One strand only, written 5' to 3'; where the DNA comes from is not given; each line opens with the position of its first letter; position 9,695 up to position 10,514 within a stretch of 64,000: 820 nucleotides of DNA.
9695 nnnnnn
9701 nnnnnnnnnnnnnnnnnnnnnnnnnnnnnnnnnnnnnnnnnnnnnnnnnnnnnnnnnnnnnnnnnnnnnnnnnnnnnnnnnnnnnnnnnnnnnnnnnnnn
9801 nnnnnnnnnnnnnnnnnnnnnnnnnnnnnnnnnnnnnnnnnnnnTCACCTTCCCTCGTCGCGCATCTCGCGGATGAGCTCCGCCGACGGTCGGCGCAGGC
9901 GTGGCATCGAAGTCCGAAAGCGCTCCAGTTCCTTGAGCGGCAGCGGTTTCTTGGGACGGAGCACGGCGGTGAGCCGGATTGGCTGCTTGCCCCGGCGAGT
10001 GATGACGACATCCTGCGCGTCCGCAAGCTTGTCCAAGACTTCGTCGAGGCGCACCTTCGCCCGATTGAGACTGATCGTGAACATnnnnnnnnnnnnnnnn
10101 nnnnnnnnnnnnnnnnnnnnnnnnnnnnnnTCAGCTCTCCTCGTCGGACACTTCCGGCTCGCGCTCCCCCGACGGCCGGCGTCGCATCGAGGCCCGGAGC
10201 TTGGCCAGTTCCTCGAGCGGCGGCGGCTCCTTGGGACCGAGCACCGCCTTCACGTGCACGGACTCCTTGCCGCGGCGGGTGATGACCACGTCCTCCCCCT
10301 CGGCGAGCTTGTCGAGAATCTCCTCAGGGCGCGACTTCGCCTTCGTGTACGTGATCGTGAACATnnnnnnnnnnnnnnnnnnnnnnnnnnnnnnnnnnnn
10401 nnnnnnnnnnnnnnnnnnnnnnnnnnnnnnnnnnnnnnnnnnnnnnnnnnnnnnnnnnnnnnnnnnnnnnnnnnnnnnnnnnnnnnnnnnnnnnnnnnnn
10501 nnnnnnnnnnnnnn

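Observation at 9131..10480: Decaying tandem array of Phd/YefM-type antitoxin paralogs with a single, frameshifted PIN (vapC) toxin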

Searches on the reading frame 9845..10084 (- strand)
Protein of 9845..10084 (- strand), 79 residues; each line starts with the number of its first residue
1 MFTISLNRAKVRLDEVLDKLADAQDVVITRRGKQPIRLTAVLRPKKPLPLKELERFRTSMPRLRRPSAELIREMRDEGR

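Call 3: search_protein_families(library=pfam, max_evalue=1, proteins=[window:9845-10084:-])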
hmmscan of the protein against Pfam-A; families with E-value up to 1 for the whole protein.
window:9845-10084:- (79 aa): 2 families
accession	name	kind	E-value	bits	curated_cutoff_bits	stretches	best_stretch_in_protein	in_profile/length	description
PF02604.26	PhdYeFM_antitox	-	6.8e-08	32.6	29.8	1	1-72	1-73/74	Antitoxin Phd_YefM, type II toxin-antitoxin system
PF24370.1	DUF7526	-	0.022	15.2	27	1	11-38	19-46/88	Family of unknown function (DUF7526)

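Call 4: search_protein_families(library=ncbifam, max_evalue=1, proteins=[window:9845-10084:-])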
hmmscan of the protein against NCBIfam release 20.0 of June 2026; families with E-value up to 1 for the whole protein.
window:9845-10084:- (79 aa): 1 family
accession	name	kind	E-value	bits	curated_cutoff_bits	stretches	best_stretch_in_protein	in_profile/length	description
TIGR01552.1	phd_fam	subfamily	0.00011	21.5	20.8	1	3-35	1-32/53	type II toxin-antitoxin system prevent-host-death family antitoxin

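Call 26: search_protein_families(library=padloc, max_evalue=0.01, proteins=[window:9845-10084:-])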
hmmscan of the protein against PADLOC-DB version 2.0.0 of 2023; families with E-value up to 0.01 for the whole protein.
window:9845-10084:- (79 aa): 0 families

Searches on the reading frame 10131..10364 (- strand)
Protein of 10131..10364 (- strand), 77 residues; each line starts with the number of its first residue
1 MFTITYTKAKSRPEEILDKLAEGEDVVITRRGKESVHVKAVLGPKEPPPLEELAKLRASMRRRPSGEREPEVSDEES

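Call 3: search_protein_families(library=pfam, max_evalue=1, proteins=[window:10131-10364:-])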
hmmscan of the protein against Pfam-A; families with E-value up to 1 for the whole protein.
window:10131-10364:- (77 aa): 1 family
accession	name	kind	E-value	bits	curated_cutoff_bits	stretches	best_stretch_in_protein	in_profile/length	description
PF02604.26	PhdYeFM_antitox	-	6.1e-09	36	29.8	1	1-52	1-50/74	Antitoxin Phd_YefM, type II toxin-antitoxin system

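Call 4: search_protein_families(library=ncbifam, max_evalue=1, proteins=[window:10131-10364:-])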
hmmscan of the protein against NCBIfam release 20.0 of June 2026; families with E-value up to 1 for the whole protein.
window:10131-10364:- (77 aa): 2 families
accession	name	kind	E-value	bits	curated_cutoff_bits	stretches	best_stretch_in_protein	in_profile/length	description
TIGR01552.1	phd_fam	subfamily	1.2e-06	27.8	20.8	1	3-36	1-34/53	type II toxin-antitoxin system prevent-host-death family antitoxin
NF052242.1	GTPaseActivMglBThm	equivalog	0.11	12.6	200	1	2-59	9-65/161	GTPase-activating protein MglB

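Call 13: find_homologous_proteins(query=A1)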
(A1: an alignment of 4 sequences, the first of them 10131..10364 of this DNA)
Query A1 (4 sequences) (77 aa, profile of the alignment): 561 proteins with E <= 0.001 among 697 candidates; the best 120 are listed.
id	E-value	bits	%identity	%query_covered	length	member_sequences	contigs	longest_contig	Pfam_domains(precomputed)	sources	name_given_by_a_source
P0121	5.9e-40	153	56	97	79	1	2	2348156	PF02604.27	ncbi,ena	-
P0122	4.9e-38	147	43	97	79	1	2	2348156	PF02604.27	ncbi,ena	-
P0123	8.3e-36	140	100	100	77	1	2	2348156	PF02604.27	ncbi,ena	-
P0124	9.0e-32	127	51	97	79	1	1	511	PF02604.27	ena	-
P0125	1.3e-31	126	48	97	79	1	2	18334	PF02604.27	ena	-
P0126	2.5e-31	125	49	97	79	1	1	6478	PF02604.27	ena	-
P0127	4.3e-31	124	47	97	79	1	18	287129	PF02604.27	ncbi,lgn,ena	-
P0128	5.3e-31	124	52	97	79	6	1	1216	PF02604.27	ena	-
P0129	6.0e-31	124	51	97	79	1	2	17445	PF02604.27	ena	-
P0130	7.7e-31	124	48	100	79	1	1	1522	PF02604.27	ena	-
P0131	8.7e-31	123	52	97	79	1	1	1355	PF02604.27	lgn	-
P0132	1.0e-30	123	49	100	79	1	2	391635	PF02604.27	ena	-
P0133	1.1e-30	123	48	97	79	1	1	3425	PF02604.27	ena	-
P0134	1.1e-30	123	52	97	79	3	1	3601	PF02604.27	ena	-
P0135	1.2e-30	123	47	97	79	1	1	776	PF02604.27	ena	-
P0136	1.5e-30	123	48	97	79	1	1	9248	PF02604.27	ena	-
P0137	1.9e-30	122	47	97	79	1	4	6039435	PF02604.27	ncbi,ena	-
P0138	2.2e-30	122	53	97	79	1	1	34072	PF02604.27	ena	-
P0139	2.7e-30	122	45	97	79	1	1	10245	PF02604.27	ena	-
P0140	2.8e-30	122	45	97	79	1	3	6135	PF02604.27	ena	-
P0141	3.1e-30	122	47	97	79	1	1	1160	PF02604.27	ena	-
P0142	3.2e-30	122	51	97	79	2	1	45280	PF02604.27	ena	-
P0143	3.4e-30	122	52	97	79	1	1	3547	PF02604.27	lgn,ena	-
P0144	3.8e-30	121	51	99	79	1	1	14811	PF02604.27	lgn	-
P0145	4.1e-30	121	47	97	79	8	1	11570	PF02604.27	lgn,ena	-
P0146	5.9e-30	121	48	100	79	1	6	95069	PF02604.27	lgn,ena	-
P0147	7.9e-30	120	49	99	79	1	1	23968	PF02604.27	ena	-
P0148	8.0e-30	120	51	97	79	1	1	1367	PF02604.27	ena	-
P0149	9.0e-30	120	49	97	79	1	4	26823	PF02604.27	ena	-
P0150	1.0e-29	120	51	97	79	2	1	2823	PF02604.27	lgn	-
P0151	1.1e-29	120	47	97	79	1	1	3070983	PF02604.27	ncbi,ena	-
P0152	1.1e-29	120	48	97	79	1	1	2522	PF02604.27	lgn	-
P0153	1.2e-29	120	53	97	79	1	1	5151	PF02604.27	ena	-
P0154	1.3e-29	120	50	96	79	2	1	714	PF02604.27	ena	-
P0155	1.4e-29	120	51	97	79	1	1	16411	PF02604.27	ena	-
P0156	1.4e-29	120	45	97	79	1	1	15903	PF02604.27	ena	-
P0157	1.7e-29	119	49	97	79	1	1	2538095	PF02604.27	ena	-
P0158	1.9e-29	119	49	97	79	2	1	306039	PF02604.27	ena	-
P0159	1.9e-29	119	51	97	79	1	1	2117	PF02604.27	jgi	jgi:prevent-host-death family protein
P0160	2.0e-29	119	51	99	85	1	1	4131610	PF02604.27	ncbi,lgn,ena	-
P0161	2.1e-29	119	48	97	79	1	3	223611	PF02604.27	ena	-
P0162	2.1e-29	119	51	97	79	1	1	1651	PF02604.27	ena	-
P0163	2.2e-29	119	50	96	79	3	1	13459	PF02604.27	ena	-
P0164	2.4e-29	119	47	97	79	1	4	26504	PF02604.27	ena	-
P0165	2.5e-29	119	49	97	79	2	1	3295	PF02604.27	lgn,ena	-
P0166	2.7e-29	119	44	97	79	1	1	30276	PF02604.27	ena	-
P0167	3.2e-29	118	48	97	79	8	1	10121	PF02604.27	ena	-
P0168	3.4e-29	118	47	97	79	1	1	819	PF02604.27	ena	-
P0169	3.4e-29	118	49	97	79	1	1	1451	PF02604.27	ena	-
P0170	3.8e-29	118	45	97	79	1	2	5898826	PF02604.27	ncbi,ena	-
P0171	4.7e-29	118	51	97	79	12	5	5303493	PF02604.27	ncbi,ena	-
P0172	5.1e-29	118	49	96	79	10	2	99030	PF02604.27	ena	-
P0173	5.2e-29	118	51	96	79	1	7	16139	PF02604.27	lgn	-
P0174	5.6e-29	118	45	96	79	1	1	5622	PF02604.27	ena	-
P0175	5.7e-29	118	44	97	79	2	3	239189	PF02604.27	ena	-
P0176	6.3e-29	118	47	100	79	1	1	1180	PF02604.27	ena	-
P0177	7.1e-29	117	48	100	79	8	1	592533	PF02604.27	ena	-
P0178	7.4e-29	117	49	97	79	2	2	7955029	PF02604.27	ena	-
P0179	7.5e-29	117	47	97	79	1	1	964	PF02604.27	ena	-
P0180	8.4e-29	117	48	97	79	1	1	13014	PF02604.27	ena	-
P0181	8.5e-29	117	48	97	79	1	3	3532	PF02604.27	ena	-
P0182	8.5e-29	117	49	97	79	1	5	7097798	PF02604.27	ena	-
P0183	8.7e-29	117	47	97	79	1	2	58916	PF02604.27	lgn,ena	-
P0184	9.3e-29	117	50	96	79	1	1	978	PF02604.27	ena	-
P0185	9.5e-29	117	44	97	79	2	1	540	PF02604.27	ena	-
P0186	9.6e-29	117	47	97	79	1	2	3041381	PF02604.27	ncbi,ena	-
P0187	1.1e-28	117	51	97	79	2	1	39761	PF02604.27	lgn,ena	-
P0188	1.4e-28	116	51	100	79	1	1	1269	PF02604.27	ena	-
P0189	1.6e-28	116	48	97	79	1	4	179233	PF02604.27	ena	-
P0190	1.6e-28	116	48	97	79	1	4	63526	PF02604.27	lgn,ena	-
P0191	1.6e-28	116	48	97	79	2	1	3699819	PF02604.27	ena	-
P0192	1.7e-28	116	49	97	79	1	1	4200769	PF02604.27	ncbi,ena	-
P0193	2.0e-28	116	52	97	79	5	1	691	PF02604.27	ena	-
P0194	2.1e-28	116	47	97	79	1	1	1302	PF02604.27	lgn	-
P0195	2.2e-28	116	52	97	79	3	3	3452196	PF02604.27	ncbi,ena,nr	ncbi:MAG: type II toxin-antitoxin system prevent-host-death family antitoxin [Rhodospirillaceae bact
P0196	2.2e-28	116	48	100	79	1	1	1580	PF02604.27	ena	-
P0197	2.2e-28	116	49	96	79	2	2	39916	PF02604.27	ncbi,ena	-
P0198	2.4e-28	116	51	97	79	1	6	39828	PF02604.27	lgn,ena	-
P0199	2.4e-28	116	51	97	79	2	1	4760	PF02604.27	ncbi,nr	ncbi:MAG: type II toxin-antitoxin system prevent-host-death family antitoxin [Halieaceae bacterium]|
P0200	2.5e-28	116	45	99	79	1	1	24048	PF02604.27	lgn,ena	-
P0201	2.7e-28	116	53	97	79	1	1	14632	PF02604.27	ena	-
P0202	2.9e-28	115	48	97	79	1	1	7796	PF02604.27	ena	-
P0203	2.9e-28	115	49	99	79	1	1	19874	PF02604.27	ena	-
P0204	2.9e-28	115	48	97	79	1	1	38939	PF02604.27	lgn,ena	-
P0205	3.0e-28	115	50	99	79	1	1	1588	PF02604.27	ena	-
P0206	3.4e-28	115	47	97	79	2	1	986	PF02604.27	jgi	jgi:prevent-host-death family protein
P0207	3.5e-28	115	45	97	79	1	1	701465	PF02604.27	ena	-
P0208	3.7e-28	115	44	97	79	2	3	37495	PF02604.27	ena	-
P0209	3.9e-28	115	46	99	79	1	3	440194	PF02604.27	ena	-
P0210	4.3e-28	115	46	99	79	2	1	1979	PF02604.27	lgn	-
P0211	4.3e-28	115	51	97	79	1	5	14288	PF02604.27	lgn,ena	-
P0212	4.5e-28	115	47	97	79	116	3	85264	PF02604.27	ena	-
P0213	4.7e-28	115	48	97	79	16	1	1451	PF02604.27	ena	-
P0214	4.7e-28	115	49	97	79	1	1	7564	PF02604.27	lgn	-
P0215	4.9e-28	115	46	99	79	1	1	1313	PF02604.27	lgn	-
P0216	5.0e-28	115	49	99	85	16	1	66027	PF02604.27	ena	-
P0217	5.1e-28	115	47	97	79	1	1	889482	PF02604.27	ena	-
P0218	5.5e-28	115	47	97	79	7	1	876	PF02604.27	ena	-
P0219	5.8e-28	114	48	97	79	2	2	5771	PF02604.27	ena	-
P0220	6.2e-28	114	47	97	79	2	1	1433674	PF02604.27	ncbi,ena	-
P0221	7.2e-28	114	51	97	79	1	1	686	PF02604.27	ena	-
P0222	7.3e-28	114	43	100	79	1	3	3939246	PF02604.27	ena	-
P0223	7.9e-28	114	50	99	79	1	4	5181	PF02604.27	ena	-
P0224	8.0e-28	114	51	97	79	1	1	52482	PF02604.27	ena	-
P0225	8.3e-28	114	47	99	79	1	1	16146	PF02604.27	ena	-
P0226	8.6e-28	114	45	99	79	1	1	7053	PF02604.27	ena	-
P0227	9.8e-28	114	47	97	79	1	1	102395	PF02604.27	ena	-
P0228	1.0e-27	114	47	97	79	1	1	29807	PF02604.27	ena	-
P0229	1.0e-27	114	48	97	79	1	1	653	PF02604.27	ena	-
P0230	1.0e-27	114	49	96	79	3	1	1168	PF02604.27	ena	-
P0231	1.0e-27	114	47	97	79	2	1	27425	PF02604.27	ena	-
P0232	1.2e-27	113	49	97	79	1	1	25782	PF02604.27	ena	-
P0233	1.2e-27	113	48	100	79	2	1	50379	PF02604.27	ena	-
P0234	1.2e-27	113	51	97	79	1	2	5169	PF02604.27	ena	-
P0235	1.2e-27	113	43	97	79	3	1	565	PF02604.27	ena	-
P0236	1.3e-27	113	51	97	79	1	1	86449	PF02604.27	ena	-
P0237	1.3e-27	113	48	97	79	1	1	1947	PF02604.27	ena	-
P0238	1.4e-27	113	47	96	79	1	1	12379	PF02604.27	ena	-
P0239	1.4e-27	113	52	97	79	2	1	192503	PF02604.27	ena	-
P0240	1.4e-27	113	51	97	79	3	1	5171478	PF02604.27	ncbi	-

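Call 15: find_encoding_contigs(protein=P0123, flank=4000, max_places=4)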
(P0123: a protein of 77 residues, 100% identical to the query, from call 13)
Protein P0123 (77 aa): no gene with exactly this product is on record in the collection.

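Call 16: list_cluster_members(proteins=[P0121, P0122, P0123])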
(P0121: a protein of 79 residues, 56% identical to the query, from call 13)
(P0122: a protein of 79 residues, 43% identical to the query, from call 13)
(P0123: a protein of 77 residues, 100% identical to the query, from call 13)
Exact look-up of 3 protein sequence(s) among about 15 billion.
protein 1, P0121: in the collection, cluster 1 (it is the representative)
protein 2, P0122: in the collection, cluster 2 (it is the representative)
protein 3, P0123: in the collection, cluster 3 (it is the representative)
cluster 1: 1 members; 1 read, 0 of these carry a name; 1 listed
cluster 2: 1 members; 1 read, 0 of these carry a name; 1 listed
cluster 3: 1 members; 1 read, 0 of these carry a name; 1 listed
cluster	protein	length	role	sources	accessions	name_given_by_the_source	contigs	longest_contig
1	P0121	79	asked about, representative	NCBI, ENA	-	-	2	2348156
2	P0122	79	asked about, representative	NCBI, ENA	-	-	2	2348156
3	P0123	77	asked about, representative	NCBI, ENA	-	-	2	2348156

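Call 23: find_related_loci(query=A4, collection=genome_contigs, flank=5000)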
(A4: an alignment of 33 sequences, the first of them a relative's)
Query A4 (79 aa) in genome_contigs; peptide patterns used: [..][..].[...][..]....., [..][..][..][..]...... (x = any residue, [..] = any of these).
529 stretches matched a pattern; 240 encode a relative of the query (tblastn E <= 1e-3); the best 80 are kept; 80 distinct loci.
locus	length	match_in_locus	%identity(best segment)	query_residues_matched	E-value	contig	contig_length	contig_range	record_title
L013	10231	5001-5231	64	1-77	3e-28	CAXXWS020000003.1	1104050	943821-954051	MAG: Alphaproteobacteria bacterium isolate 6cdd39bc-b7d8-419f-bd13-d60c8cdfee59 genome assembly, contig: contig_3, whole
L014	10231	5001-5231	64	1-77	7e-28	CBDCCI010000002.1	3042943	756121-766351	MAG: Alphaproteobacteria bacterium isolate 09f1bc1b-1bad-4b92-9679-6e0ab018260f genome assembly, contig: contig_2, whole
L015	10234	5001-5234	59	1-78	1e-27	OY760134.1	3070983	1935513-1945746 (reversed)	MAG: Pseudomonadales bacterium isolate 08bb8d57-fb42-44ec-b71f-229e3d1812ab genome assembly, chromosome: 1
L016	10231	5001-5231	62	1-77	9e-28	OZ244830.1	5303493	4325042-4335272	MAG: Candidatus Azophilus sp. isolate 1f4708c2-4886-4a85-b405-f8de5ef5afd3 genome assembly, chromosome: 1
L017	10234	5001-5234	60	1-78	1e-27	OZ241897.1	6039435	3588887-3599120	MAG: Acidobacteriota bacterium isolate 7b4b86e9-9a4d-44db-aaa0-056d26db6e00 genome assembly, chromosome: 1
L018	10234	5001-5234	62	1-78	1e-27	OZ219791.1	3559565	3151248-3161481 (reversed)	MAG: Alphaproteobacteria bacterium isolate 4aa964e7-24f9-441d-afed-b3d47d4a9029 genome assembly, chromosome: 2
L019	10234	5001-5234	62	1-78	1e-27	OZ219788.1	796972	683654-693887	MAG: Alphaproteobacteria bacterium isolate 0756efc7-7660-4069-b8ca-5b69e2da9688 genome assembly, chromosome: 4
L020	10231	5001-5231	65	1-77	1e-27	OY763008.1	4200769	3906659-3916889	MAG: Alphaproteobacteria bacterium isolate c3f7fb18-987a-4481-a40f-6ef58412cdbb genome assembly, chromosome: 1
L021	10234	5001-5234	62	1-78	2e-27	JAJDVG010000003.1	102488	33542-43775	MAG: Gammaproteobacteria bacterium isolate jk18x22bins.30 k141_14565, whole genome shotgun sequence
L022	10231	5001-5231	62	1-77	2e-27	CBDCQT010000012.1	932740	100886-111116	MAG: Alphaproteobacteria bacterium isolate e3c776a9-cacd-4c18-a30b-cff54c8cb4cc genome assembly, contig: contig_12, whol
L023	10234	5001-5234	60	1-78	2e-27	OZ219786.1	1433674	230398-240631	MAG: Alphaproteobacteria bacterium isolate 0756efc7-7660-4069-b8ca-5b69e2da9688 genome assembly, chromosome: 2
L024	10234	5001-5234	60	1-78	3e-27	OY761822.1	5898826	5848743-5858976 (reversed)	MAG: Gammaproteobacteria bacterium isolate 26270776-605d-492c-ad89-c005c466fdfd genome assembly, chromosome: 1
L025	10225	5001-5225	64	1-75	2e-27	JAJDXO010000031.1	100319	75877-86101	MAG: Rhodospirillales bacterium isolate jk18x27bins.37 k141_443537, whole genome shotgun sequence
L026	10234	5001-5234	60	1-78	3e-27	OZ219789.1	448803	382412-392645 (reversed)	MAG: Alphaproteobacteria bacterium isolate 0756efc7-7660-4069-b8ca-5b69e2da9688 genome assembly, chromosome: 5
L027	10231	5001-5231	62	1-77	4e-27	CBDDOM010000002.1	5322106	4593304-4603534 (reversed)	MAG: Alphaproteobacteria bacterium isolate 78d396fd-9330-4943-9dc2-f94f35060de0 genome assembly, contig: contig_2, whole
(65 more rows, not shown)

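Call 48: find_encoding_contigs(protein=P0121, flank=2500, max_places=10)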
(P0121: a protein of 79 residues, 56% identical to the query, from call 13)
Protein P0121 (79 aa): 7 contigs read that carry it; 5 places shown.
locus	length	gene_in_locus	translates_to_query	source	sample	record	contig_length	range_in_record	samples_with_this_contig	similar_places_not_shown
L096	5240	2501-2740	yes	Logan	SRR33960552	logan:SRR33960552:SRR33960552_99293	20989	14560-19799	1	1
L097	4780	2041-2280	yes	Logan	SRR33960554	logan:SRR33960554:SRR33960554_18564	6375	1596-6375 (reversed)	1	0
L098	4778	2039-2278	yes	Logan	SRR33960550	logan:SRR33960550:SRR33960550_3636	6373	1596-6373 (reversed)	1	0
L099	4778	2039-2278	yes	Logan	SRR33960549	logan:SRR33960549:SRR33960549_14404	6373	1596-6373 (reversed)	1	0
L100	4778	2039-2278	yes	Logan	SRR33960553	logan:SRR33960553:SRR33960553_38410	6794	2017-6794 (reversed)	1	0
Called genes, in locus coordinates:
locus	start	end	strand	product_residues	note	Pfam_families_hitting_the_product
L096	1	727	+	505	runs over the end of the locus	PF00171:Aldedh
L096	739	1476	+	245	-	PF20113:DUF6503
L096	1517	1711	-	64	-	-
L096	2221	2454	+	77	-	PF02604:PhdYeFM_antitox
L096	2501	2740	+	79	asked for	PF02604:PhdYeFM_antitox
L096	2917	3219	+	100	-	PF01850:PIN (weak)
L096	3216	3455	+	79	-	PF02604:PhdYeFM_antitox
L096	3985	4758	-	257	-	-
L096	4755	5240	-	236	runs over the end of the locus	-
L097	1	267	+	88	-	?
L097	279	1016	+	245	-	PF20113:DUF6503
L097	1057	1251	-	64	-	-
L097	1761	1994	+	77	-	PF02604:PhdYeFM_antitox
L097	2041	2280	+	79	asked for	PF02604:PhdYeFM_antitox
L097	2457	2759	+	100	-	PF01850:PIN (weak)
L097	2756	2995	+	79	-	PF02604:PhdYeFM_antitox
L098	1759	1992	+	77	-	PF02604:PhdYeFM_antitox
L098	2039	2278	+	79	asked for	PF02604:PhdYeFM_antitox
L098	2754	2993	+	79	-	PF02604:PhdYeFM_antitox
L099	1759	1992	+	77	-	PF02604:PhdYeFM_antitox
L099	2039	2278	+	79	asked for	PF02604:PhdYeFM_antitox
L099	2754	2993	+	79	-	PF02604:PhdYeFM_antitox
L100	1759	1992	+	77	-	PF02604:PhdYeFM_antitox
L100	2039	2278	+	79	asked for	PF02604:PhdYeFM_antitox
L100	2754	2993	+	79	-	PF02604:PhdYeFM_antitox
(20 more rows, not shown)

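Call 61: search_solved_structures(query=A4, max_evalue=0.1)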
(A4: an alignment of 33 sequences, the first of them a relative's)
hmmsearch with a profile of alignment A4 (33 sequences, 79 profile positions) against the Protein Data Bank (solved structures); distinct sequences matched with E-value up to 0.1: 13.
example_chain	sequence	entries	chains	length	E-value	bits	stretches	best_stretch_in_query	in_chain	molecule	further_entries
3hs2_A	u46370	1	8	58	2.3e-09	40.2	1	1-39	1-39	Prevent host death protein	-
3hry_A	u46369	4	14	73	2.4e-09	40.1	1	1-47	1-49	Prevent host death protein | Antitoxin phd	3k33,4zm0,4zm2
4zlx_A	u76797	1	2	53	3.2e-09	39.7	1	1-39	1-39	Antitoxin phd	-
3kh2_E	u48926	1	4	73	4.5e-09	39.2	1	1-46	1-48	Prevent host death protein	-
6jqy_A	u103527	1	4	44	1.8e-05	27.7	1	1-40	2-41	Antitoxin VapB46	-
9g12_C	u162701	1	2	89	0.00083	22.3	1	1-41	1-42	Antitoxin RelB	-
2odk_A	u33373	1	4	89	0.0053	19.8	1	6-42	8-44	Hypothetical protein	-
3dbo_A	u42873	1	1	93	0.0099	18.9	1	15-47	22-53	Uncharacterized protein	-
3t1s_A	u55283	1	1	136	0.019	18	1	9-75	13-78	Gliding protein MglB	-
3t1x_A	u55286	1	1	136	0.019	18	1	9-75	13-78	Gliding protein MglB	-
3t12_B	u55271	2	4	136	0.027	17.5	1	7-75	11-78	Gliding protein MglB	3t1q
3t1r_A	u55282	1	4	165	0.028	17.5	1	9-75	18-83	Gliding protein MglB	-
1j3w_A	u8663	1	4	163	0.065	16.3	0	9-75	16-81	Giding protein-mglB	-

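Call 85: find_related_loci(query=A4, collection=viral_contigs, flank=3000)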
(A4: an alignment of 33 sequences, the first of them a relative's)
Query A4 (79 aa) in viral_contigs; peptide patterns used: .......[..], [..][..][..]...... (x = any residue, [..] = any of these).
52 stretches matched a pattern; 1 encode a relative of the query (tblastn E <= 1e-3); 1 distinct loci.
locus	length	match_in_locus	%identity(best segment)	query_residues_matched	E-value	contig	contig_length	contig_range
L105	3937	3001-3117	41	1-39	3e-6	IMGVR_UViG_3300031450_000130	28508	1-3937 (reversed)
